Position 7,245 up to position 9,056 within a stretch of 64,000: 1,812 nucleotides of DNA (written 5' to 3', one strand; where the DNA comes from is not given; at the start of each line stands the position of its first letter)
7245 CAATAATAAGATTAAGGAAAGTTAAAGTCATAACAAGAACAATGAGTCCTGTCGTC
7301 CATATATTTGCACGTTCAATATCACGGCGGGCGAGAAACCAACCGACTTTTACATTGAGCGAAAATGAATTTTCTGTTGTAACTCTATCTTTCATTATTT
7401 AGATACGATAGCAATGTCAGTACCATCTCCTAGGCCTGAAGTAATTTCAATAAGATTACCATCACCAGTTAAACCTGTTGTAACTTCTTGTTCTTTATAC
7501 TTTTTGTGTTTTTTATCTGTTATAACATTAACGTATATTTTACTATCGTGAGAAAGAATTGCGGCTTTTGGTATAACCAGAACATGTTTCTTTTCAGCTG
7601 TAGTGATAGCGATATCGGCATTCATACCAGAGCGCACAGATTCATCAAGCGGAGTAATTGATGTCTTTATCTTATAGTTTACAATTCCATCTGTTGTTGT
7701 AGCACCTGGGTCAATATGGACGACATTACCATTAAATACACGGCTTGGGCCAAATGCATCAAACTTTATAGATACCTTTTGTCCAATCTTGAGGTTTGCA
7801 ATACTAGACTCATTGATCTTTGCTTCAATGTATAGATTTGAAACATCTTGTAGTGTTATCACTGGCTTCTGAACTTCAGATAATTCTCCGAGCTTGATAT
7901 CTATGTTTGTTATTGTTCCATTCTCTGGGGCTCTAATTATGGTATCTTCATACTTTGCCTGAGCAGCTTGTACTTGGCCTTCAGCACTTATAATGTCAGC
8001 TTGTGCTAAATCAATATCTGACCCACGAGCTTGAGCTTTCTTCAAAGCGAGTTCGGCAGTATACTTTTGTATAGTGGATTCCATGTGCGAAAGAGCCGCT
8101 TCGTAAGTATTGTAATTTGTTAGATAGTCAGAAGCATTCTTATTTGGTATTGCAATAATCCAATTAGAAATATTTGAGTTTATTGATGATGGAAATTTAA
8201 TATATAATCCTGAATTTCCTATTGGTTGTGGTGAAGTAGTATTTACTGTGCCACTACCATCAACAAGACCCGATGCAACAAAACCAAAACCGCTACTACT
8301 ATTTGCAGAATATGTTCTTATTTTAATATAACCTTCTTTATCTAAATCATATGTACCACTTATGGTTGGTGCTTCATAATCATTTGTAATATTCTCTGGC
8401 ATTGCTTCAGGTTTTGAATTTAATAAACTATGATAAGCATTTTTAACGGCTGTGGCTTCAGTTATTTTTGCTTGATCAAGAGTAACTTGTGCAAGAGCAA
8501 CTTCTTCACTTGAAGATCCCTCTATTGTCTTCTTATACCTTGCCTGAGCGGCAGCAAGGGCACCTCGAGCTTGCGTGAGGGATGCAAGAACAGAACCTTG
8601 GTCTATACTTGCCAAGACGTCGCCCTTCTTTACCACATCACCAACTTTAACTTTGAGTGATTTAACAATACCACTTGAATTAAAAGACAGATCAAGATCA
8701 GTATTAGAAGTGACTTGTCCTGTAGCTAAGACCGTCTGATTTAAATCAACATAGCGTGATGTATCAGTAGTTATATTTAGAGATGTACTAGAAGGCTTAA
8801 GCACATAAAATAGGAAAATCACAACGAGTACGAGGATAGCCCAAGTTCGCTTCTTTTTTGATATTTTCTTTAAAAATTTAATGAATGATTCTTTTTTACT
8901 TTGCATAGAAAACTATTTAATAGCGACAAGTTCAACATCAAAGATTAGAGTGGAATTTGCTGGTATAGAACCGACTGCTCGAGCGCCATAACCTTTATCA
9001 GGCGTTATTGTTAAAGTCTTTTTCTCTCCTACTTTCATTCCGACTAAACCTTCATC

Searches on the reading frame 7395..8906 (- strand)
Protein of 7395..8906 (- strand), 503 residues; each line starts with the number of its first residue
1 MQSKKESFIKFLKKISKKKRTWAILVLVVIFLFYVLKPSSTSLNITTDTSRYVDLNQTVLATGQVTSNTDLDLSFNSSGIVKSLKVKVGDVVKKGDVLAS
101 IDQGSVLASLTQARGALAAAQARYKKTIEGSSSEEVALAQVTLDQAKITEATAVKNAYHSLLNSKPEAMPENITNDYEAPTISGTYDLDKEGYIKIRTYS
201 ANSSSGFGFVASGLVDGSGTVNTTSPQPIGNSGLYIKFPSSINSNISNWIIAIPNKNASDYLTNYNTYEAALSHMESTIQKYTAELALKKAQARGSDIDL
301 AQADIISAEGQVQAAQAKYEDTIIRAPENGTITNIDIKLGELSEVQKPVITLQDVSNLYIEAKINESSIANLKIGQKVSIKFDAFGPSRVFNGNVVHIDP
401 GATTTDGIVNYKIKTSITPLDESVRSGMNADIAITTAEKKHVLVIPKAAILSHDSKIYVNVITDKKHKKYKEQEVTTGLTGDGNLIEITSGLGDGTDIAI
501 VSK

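Call 90: search_protein_families(library=pfam, proteins=[window:7395-8906:-], max_evalue=0.00001)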
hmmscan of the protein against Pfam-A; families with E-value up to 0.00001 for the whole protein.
window:7395-8906:- (503 aa): 5 families
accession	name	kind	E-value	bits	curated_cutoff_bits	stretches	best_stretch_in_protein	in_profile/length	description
PF13437.12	HlyD_3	-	2.1e-19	70.7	22.2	1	324-417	2-95/106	HlyD family secretion protein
PF16576.10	HlyD_D23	-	7.4e-19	68.3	30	1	281-401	62-187/214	Barrel-sandwich domain of CusB or HlyD membrane-fusion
PF13533.13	Biotin_lipoyl_2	-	4.7e-09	36.3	29.8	1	77-102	7-32/32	Biotin-lipoyl like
PF12700.13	HlyD_2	-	6e-09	35.6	25.1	0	335-474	245-372/416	HlyD family secretion protein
PF00364.28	Biotin_lipoyl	-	9.6e-06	25.8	22.1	0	73-101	45-73/73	Biotin-requiring enzyme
